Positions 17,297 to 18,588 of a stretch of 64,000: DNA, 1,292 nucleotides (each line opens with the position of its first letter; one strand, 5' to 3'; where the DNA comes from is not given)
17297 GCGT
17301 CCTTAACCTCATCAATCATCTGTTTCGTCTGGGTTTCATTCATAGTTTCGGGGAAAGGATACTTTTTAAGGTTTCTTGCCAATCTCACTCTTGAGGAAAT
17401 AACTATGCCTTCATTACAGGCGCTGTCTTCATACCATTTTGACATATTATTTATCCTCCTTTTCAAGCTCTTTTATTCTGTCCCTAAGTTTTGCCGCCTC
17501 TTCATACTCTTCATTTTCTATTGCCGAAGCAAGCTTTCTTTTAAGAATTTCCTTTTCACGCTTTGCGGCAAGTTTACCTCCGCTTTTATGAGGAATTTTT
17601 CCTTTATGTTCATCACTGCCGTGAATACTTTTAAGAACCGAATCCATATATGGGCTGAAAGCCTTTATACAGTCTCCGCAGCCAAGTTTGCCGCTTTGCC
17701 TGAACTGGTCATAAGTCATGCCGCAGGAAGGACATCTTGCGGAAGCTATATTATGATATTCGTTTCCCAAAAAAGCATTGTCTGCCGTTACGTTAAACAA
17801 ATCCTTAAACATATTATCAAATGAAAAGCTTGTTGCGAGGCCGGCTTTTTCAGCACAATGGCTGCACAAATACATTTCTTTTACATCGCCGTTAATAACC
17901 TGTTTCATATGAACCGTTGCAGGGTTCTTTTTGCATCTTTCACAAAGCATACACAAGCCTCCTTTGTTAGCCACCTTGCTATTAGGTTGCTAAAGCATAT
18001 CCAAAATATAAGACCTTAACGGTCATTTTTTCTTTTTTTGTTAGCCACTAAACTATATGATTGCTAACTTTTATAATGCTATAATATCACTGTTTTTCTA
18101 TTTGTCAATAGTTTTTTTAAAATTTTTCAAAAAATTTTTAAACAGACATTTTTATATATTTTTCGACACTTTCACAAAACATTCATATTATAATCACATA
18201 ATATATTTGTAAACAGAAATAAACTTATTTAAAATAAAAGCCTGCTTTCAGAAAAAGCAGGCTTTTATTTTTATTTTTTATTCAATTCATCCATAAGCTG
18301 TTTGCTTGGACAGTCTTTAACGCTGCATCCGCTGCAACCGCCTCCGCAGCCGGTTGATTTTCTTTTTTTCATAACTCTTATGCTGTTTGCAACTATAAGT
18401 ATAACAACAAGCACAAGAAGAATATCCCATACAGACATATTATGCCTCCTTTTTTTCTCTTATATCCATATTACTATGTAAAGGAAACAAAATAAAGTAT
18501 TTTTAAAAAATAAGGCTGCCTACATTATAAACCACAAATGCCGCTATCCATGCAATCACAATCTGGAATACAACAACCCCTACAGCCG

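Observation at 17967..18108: Two CIRCE-geometry inverted repeats in the leader of a ctsR-less mcsA-mcsB-clpC operon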

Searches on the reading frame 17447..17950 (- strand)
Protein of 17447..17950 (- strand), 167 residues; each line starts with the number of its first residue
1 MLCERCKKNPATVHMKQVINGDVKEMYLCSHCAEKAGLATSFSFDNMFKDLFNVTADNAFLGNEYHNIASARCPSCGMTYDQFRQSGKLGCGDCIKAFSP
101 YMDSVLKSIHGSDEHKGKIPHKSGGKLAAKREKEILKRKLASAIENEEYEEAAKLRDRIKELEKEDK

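Call 7: search_protein_families(library=ncbifam, proteins=[window:17447-17950:-], max_evalue=0.00001)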
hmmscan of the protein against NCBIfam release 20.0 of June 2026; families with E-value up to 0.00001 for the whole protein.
window:17447-17950:- (167 aa): 1 family
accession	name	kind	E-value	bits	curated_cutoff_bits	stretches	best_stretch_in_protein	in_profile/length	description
NF053706.1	PrRKinActvMcsABac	equivalog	7.8e-49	165.9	210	1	1-165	1-173/182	protein-arginine kinase activator protein McsA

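Call 8: find_encoding_contigs(protein=window:17447-17950:-, flank=10000, max_places=10)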
Protein window:17447-17950:- (167 aa): 24 contigs read that carry it; 10 places shown.
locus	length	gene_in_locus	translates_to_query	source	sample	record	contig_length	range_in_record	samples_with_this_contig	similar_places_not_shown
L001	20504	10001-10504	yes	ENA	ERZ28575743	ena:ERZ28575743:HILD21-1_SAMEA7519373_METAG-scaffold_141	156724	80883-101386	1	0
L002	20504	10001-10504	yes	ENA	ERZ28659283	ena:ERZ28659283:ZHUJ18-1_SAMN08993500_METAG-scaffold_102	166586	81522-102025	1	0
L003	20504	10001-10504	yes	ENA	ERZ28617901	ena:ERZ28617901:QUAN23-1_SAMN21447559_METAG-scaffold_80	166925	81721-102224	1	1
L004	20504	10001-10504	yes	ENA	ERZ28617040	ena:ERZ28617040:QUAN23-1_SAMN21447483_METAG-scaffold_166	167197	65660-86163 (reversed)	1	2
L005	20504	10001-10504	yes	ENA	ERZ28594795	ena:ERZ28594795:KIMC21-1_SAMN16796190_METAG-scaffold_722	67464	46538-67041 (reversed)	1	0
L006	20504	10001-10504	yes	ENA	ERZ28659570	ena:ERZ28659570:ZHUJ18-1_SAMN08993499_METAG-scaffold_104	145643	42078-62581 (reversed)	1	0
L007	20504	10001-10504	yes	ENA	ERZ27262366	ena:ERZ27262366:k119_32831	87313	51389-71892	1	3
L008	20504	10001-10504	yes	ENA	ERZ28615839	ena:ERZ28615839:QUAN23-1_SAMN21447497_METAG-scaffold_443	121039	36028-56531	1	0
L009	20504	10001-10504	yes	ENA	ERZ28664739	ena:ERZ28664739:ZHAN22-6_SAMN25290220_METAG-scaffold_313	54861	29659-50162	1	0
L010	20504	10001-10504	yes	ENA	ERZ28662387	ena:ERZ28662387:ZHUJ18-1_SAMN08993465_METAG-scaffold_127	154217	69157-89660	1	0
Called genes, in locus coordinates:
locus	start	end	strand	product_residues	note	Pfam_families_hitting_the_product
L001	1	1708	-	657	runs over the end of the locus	PF00133:tRNA-synt_1, PF01406:tRNA-synt_1e, PF09334:tRNA-synt_1g, PF00133:tRNA-synt_1, PF08264:Anticodon_1, PF19303:Anticodon_3, PF01588:tRNA_bind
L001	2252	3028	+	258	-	PF06738:ThrE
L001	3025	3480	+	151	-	PF06738:ThrE, PF12821:ThrE_2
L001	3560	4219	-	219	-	PF04542:Sigma70_r2, PF04545:Sigma70_r4, PF01381:HTH_3 (weak)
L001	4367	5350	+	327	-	PF03418:Peptidase_A25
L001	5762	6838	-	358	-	PF00574:CLP_protease (faint), PF01972:SDH_protease (weak), PF25145:NfeD1b_N (weak), PF01343:Peptidase_S49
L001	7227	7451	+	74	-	PF04023:FeoA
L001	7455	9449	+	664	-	PF00009:GTP_EFTU (faint), PF01926:MMR_HSR1, PF02421:FeoB_N, PF17910:FeoB_Cyto, PF07670:Gate, PF07664:FeoB_C, PF07670:Gate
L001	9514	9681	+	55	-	PF12669:FeoB_associated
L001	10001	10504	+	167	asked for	PF24734:DUF7685 (weak), PF02151:UVR (weak)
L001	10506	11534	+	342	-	PF00217:ATP-gua_Ptrans, PF27454:McsB_C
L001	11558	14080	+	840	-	PF02861:Clp_N, PF23569:NBD_SMAX1 (weak), PF00004:AAA, PF17871:AAA_lid_9, PF00004:AAA, PF07724:AAA_2, PF07728:AAA_5, PF10431:ClpB_D2-small, +10 more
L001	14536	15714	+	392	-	PF01545:Cation_efflux, PF16916:ZT_dimer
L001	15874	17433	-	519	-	PF03063:Prismane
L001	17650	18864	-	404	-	PF00933:Glyco_hydro_3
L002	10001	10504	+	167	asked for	PF24734:DUF7685 (weak), PF02151:UVR (weak)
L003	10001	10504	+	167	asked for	PF24734:DUF7685 (weak), PF02151:UVR (weak)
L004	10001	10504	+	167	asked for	PF24734:DUF7685 (weak), PF02151:UVR (weak)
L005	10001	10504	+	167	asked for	PF24734:DUF7685 (weak), PF02151:UVR (weak)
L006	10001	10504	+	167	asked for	PF24734:DUF7685 (weak), PF02151:UVR (weak)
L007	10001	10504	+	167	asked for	PF24734:DUF7685 (weak), PF02151:UVR (weak)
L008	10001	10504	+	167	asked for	PF24734:DUF7685 (weak), PF02151:UVR (weak)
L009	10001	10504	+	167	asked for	PF24734:DUF7685 (weak), PF02151:UVR (weak)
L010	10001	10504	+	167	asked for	PF24734:DUF7685 (weak), PF02151:UVR (weak)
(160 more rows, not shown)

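Call 10: find_homologous_proteins(query=window:17447-17950:-, max_evalue=1e-10)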
Query window:17447-17950:- (167 aa): 164 proteins with E <= 1e-10 among 244 candidates; the best 120 are listed.
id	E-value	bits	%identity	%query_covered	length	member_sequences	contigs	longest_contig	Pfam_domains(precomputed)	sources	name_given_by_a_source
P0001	2.3e-84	299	81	99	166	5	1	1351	PF02151.26,PF24734.2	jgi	jgi:protein arginine kinase activator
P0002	5.2e-79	282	75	99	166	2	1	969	PF02151.26,PF24734.2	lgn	-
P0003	2.0e-78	280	72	99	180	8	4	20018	PF02151.26,PF24734.2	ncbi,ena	-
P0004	4.3e-78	279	73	99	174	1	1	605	PF02151.26,PF24734.2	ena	-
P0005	3.8e-72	260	68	99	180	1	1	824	PF02151.26,PF24734.2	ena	-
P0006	2.6e-69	250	66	99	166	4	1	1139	PF02151.26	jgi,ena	-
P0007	1.4e-68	248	67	99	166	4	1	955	PF02151.26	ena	-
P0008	3.5e-67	243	67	100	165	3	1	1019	PF02151.26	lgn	-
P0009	1.6e-63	231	63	100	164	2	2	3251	PF02151.26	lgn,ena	-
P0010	2.1e-63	231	63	99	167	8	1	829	PF02151.26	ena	-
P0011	4.7e-61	223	62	99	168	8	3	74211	PF02151.26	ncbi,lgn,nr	ncbi:MAG: UvrB/UvrC motif-containing protein [Lachnospiraceae bacterium]|nr:UvrB/UvrC motif-containi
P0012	2.9e-59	218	58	99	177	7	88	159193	PF02151.26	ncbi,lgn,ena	-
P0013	5.5e-59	217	60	99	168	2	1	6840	PF02151.26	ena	-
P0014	6.8e-59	216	60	99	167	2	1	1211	-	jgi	-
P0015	6.4e-56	207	58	99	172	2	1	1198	PF02151.26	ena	-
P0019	2.4e-53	198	60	97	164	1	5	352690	PF02151.26,PF24734.2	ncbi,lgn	-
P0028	3.2e-48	182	52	100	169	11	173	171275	PF02151.26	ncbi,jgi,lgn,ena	-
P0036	1.8e-45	173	51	100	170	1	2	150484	PF02151.26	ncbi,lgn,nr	ncbi:MAG: UvrB/UvrC motif-containing protein [Candidatus Metalachnospira sp.]|nr:UvrB/UvrC motif-con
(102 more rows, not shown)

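Call 14: find_encoding_contigs(protein=P0003, flank=6000, max_places=3)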
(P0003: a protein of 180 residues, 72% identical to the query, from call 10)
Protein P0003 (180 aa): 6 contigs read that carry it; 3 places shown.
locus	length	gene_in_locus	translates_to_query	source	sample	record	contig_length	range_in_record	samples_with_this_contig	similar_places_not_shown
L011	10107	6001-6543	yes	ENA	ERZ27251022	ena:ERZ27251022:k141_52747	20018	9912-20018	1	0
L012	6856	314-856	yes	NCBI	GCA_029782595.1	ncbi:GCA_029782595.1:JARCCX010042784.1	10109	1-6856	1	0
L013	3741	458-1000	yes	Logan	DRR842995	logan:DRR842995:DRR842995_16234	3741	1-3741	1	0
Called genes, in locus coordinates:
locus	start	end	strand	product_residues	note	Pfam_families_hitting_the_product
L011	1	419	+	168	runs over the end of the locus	-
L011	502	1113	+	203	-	-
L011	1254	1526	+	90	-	PF08666:SAF (faint)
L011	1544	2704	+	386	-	PF04295:GD_AH_second, PF20629:GD_AH_C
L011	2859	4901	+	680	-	PF02903:Alpha-amylase_N, PF00128:Alpha-amylase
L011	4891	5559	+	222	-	PF00849:PseudoU_synth_2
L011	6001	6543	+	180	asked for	PF24734:DUF7685 (weak), PF02151:UVR (weak)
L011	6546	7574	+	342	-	PF00217:ATP-gua_Ptrans, PF27454:McsB_C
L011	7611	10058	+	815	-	PF02861:Clp_N, PF02861:Clp_N, PF23569:NBD_SMAX1, PF00004:AAA, PF17871:AAA_lid_9, PF00004:AAA, PF07724:AAA_2, PF07728:AAA_5, +9 more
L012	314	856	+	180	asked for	PF24734:DUF7685 (weak), PF02151:UVR (weak)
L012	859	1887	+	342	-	PF00217:ATP-gua_Ptrans, PF27454:McsB_C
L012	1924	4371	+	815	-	PF02861:Clp_N, PF02861:Clp_N, PF23569:NBD_SMAX1, PF00004:AAA, PF17871:AAA_lid_9, PF00004:AAA, PF07724:AAA_2, PF07728:AAA_5, +8 more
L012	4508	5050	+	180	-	PF02632:BioY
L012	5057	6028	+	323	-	PF04055:Radical_SAM, PF06968:BATS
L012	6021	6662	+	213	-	PF13500:AAA_26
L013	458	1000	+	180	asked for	PF24734:DUF7685 (weak), PF02151:UVR (weak)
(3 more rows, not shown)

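Call 15: find_encoding_contigs(protein=P0011, flank=6000, max_places=2)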
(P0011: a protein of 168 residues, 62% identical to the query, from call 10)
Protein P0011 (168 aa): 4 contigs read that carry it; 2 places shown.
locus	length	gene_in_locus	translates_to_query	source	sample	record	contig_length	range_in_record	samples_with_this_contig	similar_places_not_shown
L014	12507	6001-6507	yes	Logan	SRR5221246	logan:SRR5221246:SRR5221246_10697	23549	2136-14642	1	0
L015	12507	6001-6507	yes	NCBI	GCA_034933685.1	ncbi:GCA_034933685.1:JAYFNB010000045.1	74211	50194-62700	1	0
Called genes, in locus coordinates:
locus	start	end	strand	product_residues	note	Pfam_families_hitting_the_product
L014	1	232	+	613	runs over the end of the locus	PF00009:GTP_EFTU, PF01926:MMR_HSR1 (faint), PF14492:EFG_III (faint), PF22042:EF-G_D2 (weak), PF03144:GTP_EFTU_D2, PF00679:EFG_C, PF21018:BipA_C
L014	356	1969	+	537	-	PF01554:MatE, PF01943:Polysacc_synt, PF03023:MurJ, PF01554:MatE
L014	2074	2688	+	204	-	-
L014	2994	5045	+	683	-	PF02903:Alpha-amylase_N, PF00128:Alpha-amylase, PF22026:Alpha-amylase_C_2 (faint)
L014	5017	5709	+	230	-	PF00849:PseudoU_synth_2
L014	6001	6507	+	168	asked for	PF02151:UVR (weak)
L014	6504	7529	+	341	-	PF00217:ATP-gua_Ptrans, PF27454:McsB_C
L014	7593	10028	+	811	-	PF02861:Clp_N, PF02861:Clp_N, PF23569:NBD_SMAX1, PF00004:AAA, PF17871:AAA_lid_9, PF00004:AAA, PF07724:AAA_2, PF07728:AAA_5, +8 more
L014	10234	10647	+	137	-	-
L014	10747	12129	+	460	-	PF18073:Zn_ribbon_LapB, PF13481:AAA_25, PF03796:DnaB_C (faint), PF06745:ATPase (weak)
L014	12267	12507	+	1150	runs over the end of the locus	PF00289:Biotin_carb_N, PF02222:ATP-grasp, PF02786:CPSase_L_D2, PF07478:Dala_Dala_lig_C, PF02785:Biotin_carb_C, PF00682:HMGL-like, PF02436:PYC_OADA, PF00364:Biotin_lipoyl, +2 more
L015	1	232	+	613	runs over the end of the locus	PF00009:GTP_EFTU, PF01926:MMR_HSR1 (faint), PF22042:EF-G_D2 (weak), PF03144:GTP_EFTU_D2, PF14492:EFG_III (faint), PF00679:EFG_C, PF21018:BipA_C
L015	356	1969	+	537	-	PF01554:MatE, PF01943:Polysacc_synt, PF03023:MurJ, PF01554:MatE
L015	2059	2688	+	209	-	-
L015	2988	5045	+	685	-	PF02903:Alpha-amylase_N, PF00128:Alpha-amylase, PF22026:Alpha-amylase_C_2 (weak)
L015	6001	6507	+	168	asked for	PF02151:UVR (weak)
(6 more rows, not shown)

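Call 16: find_encoding_contigs(protein=P0012, flank=6000, max_places=2)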
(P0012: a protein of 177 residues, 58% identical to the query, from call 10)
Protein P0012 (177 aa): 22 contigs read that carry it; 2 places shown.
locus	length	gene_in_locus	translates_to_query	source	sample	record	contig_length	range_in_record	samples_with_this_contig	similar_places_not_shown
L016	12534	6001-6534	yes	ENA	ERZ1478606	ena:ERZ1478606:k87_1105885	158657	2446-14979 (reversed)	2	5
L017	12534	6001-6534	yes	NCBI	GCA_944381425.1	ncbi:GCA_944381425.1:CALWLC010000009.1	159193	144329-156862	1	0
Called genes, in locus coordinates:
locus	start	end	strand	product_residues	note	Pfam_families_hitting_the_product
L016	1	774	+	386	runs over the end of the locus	PF04295:GD_AH_second, PF20629:GD_AH_C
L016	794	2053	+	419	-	-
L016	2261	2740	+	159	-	PF02559:CarD_TRCF_RID, PF21095:CarD_C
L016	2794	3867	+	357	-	PF27675:YCF81_N, PF01850:PIN, PF13638:PIN_4 (weak)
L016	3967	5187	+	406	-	PF01128:IspD, PF12804:NTP_transf_3, PF00075:RNase_H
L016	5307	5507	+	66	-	PF00313:CSD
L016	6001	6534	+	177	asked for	PF02151:UVR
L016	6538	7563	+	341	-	PF00217:ATP-gua_Ptrans, PF27454:McsB_C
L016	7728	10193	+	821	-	PF02861:Clp_N, PF02861:Clp_N, PF23569:NBD_SMAX1, PF00004:AAA, PF17871:AAA_lid_9, PF00004:AAA, PF07724:AAA_2, PF07728:AAA_5, +8 more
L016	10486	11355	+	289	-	PF00005:ABC_tran, PF02463:SMC_N (faint)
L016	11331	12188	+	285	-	PF02463:SMC_N (weak), PF00005:ABC_tran, PF13304:AAA_21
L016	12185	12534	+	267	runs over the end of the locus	PF02361:CbiQ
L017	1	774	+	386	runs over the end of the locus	PF04295:GD_AH_second, PF20629:GD_AH_C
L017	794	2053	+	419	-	-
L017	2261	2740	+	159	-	PF02559:CarD_TRCF_RID, PF21095:CarD_C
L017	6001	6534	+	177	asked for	PF02151:UVR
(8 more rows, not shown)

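Call 21: find_related_loci(query=window:17447-17950:-, collection=metagenome_contigs, flank=4000)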
Query window:17447-17950:- (167 aa) in metagenome_contigs; peptide patterns used: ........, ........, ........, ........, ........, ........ (x = any residue, [..] = any of these).
118 stretches matched a pattern; 9 encode a relative of the query (tblastn E <= 1e-3); 9 distinct loci.
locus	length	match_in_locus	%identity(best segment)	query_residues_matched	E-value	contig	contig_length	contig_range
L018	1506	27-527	100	1-167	6e-122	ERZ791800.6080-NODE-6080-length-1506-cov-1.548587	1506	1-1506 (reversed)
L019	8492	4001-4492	82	1-165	2e-90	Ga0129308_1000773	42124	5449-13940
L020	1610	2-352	100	51-167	9e-81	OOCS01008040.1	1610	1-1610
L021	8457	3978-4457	36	1-163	1e-31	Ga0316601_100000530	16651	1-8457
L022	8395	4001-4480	43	1-167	8e-31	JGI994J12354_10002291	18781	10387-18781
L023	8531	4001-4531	36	1-166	6e-28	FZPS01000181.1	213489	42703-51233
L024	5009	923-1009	66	131-159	6e-6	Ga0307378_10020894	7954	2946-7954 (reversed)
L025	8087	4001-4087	55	132-160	2e-5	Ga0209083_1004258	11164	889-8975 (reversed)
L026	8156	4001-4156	45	112-167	7e-5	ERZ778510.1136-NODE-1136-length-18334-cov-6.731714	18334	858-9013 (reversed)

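Call 23: find_encoding_contigs(protein=P0019, flank=6000, max_places=1)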
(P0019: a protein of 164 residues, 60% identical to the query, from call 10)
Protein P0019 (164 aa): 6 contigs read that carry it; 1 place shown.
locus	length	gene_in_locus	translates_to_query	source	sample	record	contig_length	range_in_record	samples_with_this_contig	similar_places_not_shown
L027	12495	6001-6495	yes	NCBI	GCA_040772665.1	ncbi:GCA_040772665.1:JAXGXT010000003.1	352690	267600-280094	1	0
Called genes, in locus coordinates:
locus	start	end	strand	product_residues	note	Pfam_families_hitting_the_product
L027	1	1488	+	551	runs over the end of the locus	PF01554:MatE, PF01943:Polysacc_synt, PF13440:Polysacc_synt_3 (weak), PF03023:MurJ, PF01554:MatE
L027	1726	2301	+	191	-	-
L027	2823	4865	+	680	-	PF02903:Alpha-amylase_N, PF00128:Alpha-amylase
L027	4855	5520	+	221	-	PF00849:PseudoU_synth_2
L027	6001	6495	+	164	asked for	PF24734:DUF7685 (weak), PF02151:UVR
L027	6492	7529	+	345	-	PF00217:ATP-gua_Ptrans, PF27454:McsB_C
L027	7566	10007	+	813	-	PF02861:Clp_N, PF02861:Clp_N, PF23569:NBD_SMAX1, PF00004:AAA, PF17871:AAA_lid_9, PF00004:AAA, PF07724:AAA_2, PF07728:AAA_5, +10 more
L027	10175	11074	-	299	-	PF00892:EamA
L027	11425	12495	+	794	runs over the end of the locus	PF00488:MutS_V, PF20297:MSSS, PF01713:Smr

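Call 24: find_encoding_contigs(protein=P0028, flank=6000, max_places=1)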
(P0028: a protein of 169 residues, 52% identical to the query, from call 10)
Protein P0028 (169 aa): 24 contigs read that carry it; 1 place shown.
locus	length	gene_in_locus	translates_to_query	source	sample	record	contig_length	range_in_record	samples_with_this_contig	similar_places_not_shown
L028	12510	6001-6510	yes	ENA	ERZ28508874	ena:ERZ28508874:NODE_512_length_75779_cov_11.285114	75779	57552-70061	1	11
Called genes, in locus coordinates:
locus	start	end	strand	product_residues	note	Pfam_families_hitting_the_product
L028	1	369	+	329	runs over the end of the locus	-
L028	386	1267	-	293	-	PF00892:EamA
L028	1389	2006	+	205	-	PF07853:DUF1648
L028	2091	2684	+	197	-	PF08955:BofC_C (faint)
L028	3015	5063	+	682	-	PF02903:Alpha-amylase_N (weak), PF00128:Alpha-amylase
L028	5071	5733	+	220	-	PF00849:PseudoU_synth_2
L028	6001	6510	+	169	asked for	PF02151:UVR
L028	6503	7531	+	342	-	PF00217:ATP-gua_Ptrans, PF27454:McsB_C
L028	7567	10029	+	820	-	PF02861:Clp_N, PF23569:NBD_SMAX1, PF00004:AAA, PF17871:AAA_lid_9, PF07724:AAA_2, PF07728:AAA_5, PF00004:AAA, PF10431:ClpB_D2-small, +9 more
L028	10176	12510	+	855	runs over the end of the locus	PF00403:HMA, PF00122:E1-E2_ATPase, PF00702:Hydrolase, PF08282:Hydrolase_3 (faint), PF00403:HMA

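Call 25: find_encoding_contigs(protein=P0036, flank=6000, max_places=1)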
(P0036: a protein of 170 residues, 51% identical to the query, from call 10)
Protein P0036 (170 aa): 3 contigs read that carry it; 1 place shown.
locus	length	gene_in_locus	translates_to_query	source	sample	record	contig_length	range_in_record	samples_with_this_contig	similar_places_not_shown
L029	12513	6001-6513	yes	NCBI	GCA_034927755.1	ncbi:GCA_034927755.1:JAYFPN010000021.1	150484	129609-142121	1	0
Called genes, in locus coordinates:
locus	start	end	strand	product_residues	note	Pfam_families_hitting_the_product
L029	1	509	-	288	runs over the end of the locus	PF00892:EamA, PF03151:TPT (weak)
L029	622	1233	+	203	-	PF07853:DUF1648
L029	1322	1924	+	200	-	-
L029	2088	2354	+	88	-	PF12840:HTH_20, PF13412:HTH_24 (weak), PF01022:HTH_5, PF12802:MarR_2 (weak)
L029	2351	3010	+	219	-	PF07853:DUF1648, PF13630:SdpI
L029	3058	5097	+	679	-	PF00128:Alpha-amylase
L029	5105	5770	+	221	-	PF00849:PseudoU_synth_2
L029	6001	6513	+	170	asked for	PF02151:UVR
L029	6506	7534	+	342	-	PF00217:ATP-gua_Ptrans, PF27454:McsB_C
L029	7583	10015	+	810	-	PF02861:Clp_N, PF23569:NBD_SMAX1, PF00004:AAA, PF17871:AAA_lid_9, PF00004:AAA, PF07724:AAA_2, PF07728:AAA_5, PF10431:ClpB_D2-small, +10 more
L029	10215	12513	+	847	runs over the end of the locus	PF00403:HMA, PF00122:E1-E2_ATPase, PF00702:Hydrolase, PF00403:HMA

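Call 65: search_protein_families(library=pfam, max_evalue=0.001, proteins=[L021:3511-3957:+])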
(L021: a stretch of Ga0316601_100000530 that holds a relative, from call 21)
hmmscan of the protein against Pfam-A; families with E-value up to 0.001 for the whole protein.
L021:3511-3957:+ (149 aa): 2 families
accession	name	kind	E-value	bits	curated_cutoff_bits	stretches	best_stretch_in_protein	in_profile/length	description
PF05848.17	CtsR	-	3.5e-36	123.4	23.1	1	1-71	1-71/72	CtsR N-terminal HTH domain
PF17727.6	CtsR_C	-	3.1e-17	63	23.8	1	75-145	1-72/72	CtsR C-terminal dimerization domain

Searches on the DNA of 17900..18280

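Call 59: search_rna_families(source=window, start=17900, end=18280, threshold=evalue, max_evalue=1)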
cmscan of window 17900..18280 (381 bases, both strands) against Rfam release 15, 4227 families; matches with E-value up to 1: 17.
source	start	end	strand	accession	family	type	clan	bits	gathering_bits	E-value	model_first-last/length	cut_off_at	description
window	18231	18280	-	RF00506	Thr_leader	Cis-reg; leader;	-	38.8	55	6.7e-06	69-118/118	5'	Threonine operon leader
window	18197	18271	+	RF00506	Thr_leader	Cis-reg; leader;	-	37.6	55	1.3e-05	1-118/118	no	Threonine operon leader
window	18200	18273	+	RF02064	STnc370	Gene; sRNA;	-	27.1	54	0.14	1-71/71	no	Enterobacterial sRNA STnc370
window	18225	18280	-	RF00557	L10_leader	Cis-reg; leader;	-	26.5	44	0.018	81-138/138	5'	Ribosomal protein L10 leader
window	18231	18280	-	RF02495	ohsC_RNA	Gene; antitoxin;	-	26.1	50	0.065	26-77/77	5'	Oppression of Hydrophobic ORF by sRNA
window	18234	18280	-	RF02607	AbsR25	Gene; sRNA;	-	24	47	0.045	122-164/164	5'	Acinetobacter sRNA 25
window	18229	18280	-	RF02074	STnc240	Gene; sRNA;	-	22.9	55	0.4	25-77/77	5'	Enterobacterial sRNA STnc240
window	18234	18280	-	RF02083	OrzO-P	Gene; antitoxin;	-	22.3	60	0.24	34-76/76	5'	OrzO-P RNA antitoxin family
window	18224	18280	-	RF00121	MicC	Gene; sRNA;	-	21.4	90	0.67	70-123/123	5'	MicC RNA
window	18237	18266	-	RF04109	mir-1305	Gene; miRNA;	-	20.6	63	0.18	1-83/83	no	mir-1305 microRNA precursor family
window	18197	18268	+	RF02083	OrzO-P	Gene; antitoxin;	-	20.2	60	0.65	1-76/76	no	OrzO-P RNA antitoxin family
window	18102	18136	+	RF03027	RT-6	Gene; sRNA;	-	19.4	46.7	0.063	35-70/75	no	RT-6 RNA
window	18200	18269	+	RF00125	IS128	Gene; sRNA;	-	19.4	80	0.085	124-198/209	no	IS128 RNA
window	18233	18269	-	RF04099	MIR837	Gene; miRNA;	-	19.2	117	0.28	1-122/122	no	MIR837 microRNA precursor family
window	18221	18280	-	RF02621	BSnc120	Gene; sRNA;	-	18.2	114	0.2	23-88/88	5'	Brucella sRNA 120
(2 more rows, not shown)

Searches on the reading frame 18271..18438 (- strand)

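Call 7: search_protein_families(library=ncbifam, proteins=[window:18271-18438:-], max_evalue=0.00001)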
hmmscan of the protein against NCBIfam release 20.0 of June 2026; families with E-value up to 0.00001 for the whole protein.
window:18271-18438:- (55 aa): 0 families

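Call 65: search_protein_families(library=pfam, max_evalue=0.001, proteins=[window:18271-18438:-])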
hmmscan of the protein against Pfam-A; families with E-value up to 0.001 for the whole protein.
window:18271-18438:- (55 aa): 1 family
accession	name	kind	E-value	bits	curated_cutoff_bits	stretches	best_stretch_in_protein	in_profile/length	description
PF12669.12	FeoB_associated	-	9.7e-09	35.8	27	1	5-43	2-43/44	FeoB-associated Cys-rich membrane protein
